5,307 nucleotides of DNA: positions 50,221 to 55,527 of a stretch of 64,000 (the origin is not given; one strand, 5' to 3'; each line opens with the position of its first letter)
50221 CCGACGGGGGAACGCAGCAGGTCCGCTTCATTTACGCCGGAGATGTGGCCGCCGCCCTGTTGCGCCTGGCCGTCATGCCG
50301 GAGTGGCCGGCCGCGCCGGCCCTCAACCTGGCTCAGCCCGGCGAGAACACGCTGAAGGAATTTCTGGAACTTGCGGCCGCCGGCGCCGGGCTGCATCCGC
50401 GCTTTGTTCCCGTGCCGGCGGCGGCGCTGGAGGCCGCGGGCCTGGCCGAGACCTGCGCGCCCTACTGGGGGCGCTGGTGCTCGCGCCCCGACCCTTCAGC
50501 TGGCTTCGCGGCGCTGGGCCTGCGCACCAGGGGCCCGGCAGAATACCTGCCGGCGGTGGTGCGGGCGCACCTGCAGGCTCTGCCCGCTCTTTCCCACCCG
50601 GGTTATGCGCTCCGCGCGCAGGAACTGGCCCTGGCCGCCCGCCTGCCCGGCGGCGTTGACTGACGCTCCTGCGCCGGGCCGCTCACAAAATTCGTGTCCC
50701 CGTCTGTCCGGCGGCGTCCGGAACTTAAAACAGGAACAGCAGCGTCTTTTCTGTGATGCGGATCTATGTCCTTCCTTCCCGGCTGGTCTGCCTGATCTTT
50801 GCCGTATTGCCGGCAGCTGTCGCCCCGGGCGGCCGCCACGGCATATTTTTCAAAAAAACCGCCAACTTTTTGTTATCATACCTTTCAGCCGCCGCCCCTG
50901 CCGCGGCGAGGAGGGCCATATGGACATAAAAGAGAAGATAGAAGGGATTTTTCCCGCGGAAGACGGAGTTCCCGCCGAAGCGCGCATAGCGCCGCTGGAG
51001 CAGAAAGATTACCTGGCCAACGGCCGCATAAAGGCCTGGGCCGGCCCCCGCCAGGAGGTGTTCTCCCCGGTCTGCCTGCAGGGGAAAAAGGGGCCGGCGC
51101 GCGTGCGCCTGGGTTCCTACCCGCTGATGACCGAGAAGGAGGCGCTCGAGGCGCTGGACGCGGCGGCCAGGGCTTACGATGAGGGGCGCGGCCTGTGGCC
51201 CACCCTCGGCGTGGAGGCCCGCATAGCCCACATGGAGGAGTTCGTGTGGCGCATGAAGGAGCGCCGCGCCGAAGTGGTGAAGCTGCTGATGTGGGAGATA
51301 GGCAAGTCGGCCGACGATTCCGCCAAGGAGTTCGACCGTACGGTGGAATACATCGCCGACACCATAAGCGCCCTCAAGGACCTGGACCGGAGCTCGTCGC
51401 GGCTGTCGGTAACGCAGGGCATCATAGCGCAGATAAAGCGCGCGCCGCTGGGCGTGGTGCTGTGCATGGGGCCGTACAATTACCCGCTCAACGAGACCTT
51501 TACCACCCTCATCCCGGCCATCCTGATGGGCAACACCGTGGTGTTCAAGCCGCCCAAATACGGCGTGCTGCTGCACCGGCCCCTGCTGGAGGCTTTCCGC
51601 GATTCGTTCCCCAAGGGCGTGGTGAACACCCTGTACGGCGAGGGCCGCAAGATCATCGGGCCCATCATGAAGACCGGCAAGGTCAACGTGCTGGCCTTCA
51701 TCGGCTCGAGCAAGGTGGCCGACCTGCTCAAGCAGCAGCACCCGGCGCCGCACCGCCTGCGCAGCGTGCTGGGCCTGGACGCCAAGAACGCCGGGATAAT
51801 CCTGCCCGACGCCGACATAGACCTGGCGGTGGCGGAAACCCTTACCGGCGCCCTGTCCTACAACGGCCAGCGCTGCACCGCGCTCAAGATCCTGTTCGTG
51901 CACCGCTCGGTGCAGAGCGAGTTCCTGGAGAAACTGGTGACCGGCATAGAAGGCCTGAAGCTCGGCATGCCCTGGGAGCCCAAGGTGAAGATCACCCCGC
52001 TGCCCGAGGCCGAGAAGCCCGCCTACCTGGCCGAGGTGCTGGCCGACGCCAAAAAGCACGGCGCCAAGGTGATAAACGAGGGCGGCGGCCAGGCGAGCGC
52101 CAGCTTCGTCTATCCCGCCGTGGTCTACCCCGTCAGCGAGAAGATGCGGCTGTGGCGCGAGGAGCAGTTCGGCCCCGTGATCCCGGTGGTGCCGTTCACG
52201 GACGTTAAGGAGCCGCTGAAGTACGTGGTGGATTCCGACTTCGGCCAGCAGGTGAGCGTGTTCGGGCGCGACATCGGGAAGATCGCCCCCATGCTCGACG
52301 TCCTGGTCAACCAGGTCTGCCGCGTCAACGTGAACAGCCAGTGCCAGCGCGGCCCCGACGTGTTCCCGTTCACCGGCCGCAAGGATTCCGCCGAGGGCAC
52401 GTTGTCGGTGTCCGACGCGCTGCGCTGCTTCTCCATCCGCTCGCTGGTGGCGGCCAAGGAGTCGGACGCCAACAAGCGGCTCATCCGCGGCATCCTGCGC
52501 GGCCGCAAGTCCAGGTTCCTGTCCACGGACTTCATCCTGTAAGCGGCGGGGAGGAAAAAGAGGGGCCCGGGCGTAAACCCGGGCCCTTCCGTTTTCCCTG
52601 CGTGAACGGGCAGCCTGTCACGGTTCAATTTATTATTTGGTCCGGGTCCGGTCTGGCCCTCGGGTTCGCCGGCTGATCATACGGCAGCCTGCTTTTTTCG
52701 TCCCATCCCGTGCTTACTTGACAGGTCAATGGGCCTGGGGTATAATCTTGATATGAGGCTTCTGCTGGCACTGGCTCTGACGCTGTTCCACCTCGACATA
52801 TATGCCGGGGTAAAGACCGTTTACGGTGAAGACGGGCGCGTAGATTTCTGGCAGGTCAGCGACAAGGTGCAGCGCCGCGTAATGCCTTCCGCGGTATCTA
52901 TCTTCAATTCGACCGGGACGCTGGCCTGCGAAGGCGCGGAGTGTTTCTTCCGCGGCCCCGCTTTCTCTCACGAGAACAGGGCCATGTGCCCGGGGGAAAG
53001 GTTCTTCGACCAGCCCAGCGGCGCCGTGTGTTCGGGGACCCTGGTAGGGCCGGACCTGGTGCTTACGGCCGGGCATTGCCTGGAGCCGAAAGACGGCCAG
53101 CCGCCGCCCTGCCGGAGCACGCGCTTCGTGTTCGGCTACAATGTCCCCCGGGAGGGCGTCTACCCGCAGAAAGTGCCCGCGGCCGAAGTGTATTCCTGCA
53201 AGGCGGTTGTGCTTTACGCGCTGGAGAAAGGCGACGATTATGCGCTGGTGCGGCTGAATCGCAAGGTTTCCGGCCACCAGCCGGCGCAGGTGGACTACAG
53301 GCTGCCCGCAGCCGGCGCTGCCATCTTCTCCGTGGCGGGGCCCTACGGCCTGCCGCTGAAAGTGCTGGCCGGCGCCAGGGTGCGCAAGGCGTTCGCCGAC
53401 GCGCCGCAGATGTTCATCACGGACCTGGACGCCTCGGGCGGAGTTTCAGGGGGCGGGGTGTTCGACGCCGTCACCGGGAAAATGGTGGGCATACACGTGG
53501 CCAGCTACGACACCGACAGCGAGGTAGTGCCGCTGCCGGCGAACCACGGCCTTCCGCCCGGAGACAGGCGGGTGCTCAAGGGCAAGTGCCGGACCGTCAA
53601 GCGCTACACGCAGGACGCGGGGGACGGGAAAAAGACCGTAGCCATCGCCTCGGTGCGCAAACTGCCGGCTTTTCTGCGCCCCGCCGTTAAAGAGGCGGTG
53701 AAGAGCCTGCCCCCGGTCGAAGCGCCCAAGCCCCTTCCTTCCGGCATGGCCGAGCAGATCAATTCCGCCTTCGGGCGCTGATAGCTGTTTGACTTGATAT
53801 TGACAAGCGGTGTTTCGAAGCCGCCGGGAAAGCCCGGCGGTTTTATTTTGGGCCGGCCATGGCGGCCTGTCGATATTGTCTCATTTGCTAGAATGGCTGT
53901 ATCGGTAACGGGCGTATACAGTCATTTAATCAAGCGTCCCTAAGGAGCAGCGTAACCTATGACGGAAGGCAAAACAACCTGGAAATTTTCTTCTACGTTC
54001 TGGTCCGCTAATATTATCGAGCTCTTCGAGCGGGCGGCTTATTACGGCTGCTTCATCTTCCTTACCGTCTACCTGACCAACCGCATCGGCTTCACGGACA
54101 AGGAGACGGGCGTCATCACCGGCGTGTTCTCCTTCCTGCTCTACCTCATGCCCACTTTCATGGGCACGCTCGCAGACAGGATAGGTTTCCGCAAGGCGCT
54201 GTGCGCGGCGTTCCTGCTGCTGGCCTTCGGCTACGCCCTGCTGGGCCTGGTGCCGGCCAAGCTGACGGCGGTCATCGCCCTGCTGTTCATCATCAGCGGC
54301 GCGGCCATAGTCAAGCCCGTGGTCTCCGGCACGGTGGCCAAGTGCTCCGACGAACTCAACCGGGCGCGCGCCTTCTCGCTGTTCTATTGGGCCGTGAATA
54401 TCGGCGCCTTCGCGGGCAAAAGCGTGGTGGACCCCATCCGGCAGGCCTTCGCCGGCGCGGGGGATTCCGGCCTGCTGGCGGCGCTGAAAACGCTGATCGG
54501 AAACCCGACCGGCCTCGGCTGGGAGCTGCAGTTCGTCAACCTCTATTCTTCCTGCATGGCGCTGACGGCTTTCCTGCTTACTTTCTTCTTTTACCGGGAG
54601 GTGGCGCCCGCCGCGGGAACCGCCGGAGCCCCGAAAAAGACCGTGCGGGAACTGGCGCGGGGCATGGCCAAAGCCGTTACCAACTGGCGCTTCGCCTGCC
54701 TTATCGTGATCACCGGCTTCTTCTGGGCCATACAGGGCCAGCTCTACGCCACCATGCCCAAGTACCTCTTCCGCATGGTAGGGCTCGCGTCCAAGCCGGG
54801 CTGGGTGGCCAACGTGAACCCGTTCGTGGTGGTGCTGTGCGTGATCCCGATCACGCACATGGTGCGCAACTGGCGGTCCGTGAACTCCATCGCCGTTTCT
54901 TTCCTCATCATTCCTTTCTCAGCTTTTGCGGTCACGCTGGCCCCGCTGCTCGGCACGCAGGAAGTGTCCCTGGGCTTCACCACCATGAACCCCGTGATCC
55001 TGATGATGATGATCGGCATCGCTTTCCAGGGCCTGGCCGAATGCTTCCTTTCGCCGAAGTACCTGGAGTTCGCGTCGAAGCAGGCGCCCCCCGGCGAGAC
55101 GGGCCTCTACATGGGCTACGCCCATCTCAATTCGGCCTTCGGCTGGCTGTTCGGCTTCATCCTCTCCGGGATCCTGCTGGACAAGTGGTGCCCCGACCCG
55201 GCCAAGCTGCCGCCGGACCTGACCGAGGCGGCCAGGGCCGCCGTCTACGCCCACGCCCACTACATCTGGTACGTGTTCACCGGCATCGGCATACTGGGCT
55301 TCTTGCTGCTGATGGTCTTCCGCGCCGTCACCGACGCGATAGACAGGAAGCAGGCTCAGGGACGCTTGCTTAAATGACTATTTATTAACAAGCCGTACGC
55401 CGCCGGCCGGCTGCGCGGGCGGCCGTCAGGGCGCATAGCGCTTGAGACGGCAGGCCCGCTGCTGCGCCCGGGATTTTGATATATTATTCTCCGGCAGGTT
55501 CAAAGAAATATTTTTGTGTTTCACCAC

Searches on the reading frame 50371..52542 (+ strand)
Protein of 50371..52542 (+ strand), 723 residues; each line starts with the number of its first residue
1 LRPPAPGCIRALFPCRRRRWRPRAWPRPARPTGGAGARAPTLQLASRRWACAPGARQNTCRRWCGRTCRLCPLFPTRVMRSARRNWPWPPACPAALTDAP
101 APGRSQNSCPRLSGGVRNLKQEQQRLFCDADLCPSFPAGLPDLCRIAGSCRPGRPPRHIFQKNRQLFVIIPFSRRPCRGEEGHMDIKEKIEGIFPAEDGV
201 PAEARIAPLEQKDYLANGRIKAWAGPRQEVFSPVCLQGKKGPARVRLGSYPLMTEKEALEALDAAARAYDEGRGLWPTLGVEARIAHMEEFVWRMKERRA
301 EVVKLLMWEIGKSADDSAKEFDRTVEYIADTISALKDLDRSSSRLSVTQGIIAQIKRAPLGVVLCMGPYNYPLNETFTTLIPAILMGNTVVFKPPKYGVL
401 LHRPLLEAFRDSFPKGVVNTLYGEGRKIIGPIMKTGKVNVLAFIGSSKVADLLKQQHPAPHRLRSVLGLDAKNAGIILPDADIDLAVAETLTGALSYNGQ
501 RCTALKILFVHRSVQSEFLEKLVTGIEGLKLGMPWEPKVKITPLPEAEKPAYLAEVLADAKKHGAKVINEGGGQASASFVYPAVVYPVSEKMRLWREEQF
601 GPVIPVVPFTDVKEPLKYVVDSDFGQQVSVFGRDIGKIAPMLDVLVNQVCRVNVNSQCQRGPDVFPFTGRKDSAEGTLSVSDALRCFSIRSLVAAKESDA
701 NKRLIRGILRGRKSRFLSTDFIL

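Call 53: search_protein_families(library=ncbifam, proteins=[window:50371-52542:+], max_evalue=1e-10)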
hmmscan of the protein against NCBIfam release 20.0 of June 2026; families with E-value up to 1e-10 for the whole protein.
window:50371-52542:+ (723 aa): 38 families (the best 25 are shown)
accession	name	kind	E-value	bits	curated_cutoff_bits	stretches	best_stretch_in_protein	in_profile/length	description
NF040648.1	lactal_redase_Meth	equivalog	3.4e-63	214.3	650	1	251-680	28-447/463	lactaldehyde dehydrogenase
NF042993.1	AlphKGSA_gudD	equivalog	2.1e-58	198.2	770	1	256-676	38-460/481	alpha-ketoglutaric semialdehyde dehydrogenase GucD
NF052305.1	DioxValDhHalo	equivalog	9.9e-55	186.3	750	1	248-677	35-461/483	2,5-dioxovalerate dehydrogenase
NF006916.0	PRK09407.1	equivalog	4.3e-54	184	521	1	247-639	47-436/526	succinic semialdehyde dehydrogenase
NF047626.1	SulfactDhSafD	equivalog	7.7e-54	183.4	700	1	267-690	30-449/454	sulfoacetaldehyde dehydrogenase SafD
TIGR01804.1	BADH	equivalog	1.2e-53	182.2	668.6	1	257-676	36-452/467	betaine-aldehyde dehydrogenase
NF010000.0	PRK13473.1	subfamily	2.2e-53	181.5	615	1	255-645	38-425/475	aminobutyraldehyde dehydrogenase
NF040869.1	G3PDH_Arch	equivalog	3.6e-53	181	780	1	263-681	59-477/502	NADP-dependent glyceraldehyde-3-phosphate dehydrogenase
TIGR02299.1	HpaE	equivalog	1e-48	166.1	638.35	1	257-676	39-457/488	5-carboxymethyl-2-hydroxymuconate semialdehyde dehydrogenase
TIGR03250.1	PhnAcAld_DH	equivalog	2.8e-48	164.7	635.65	1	260-687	36-462/472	phosphonoacetaldehyde dehydrogenase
NF009725.0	PRK13252.1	equivalog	3.5e-47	160.9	593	1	260-687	44-471/488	betaine-aldehyde dehydrogenase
TIGR01237.1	D1pyr5carbox2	equivalog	3.9e-47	161.2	659.65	1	248-635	61-449/511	L-glutamate gamma-semialdehyde dehydrogenase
NF002852.0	PRK03137.1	subfamily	4.6e-47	161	648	1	254-638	71-455/514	L-glutamate gamma-semialdehyde dehydrogenase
TIGR01780.1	SSADH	subfamily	2.2e-45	155.4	646.35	1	246-676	9-433/448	succinate-semialdehyde dehydrogenase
NF007497.0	PRK10090.1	equivalog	3.6e-45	154.7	500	1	252-636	40-421/480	aldehyde dehydrogenase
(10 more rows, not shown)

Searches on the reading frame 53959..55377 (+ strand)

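Call 53: search_protein_families(library=ncbifam, proteins=[window:53959-55377:+], max_evalue=1e-10)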
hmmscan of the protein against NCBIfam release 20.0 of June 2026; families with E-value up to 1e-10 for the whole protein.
window:53959-55377:+ (472 aa): 4 families
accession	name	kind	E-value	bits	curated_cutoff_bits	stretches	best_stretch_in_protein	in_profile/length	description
TIGR00924.1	yjdL_sub1_fam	subfamily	4.4e-22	78.8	130.2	1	13-160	11-164/475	oligopeptide:H+ symporter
NF007137.0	PRK09584.1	equivalog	5e-14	51.9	728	1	9-153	18-166/500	dipeptide/tripeptide permease DtpA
NF007575.0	PRK10207.1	equivalog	7.7e-13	48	856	1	13-164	15-170/489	dipeptide/tripeptide permease DtpB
NF012006.0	PRK15462.1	subfamily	1.2e-11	44.1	623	0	20-409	17-436/493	dipeptide permease DtpD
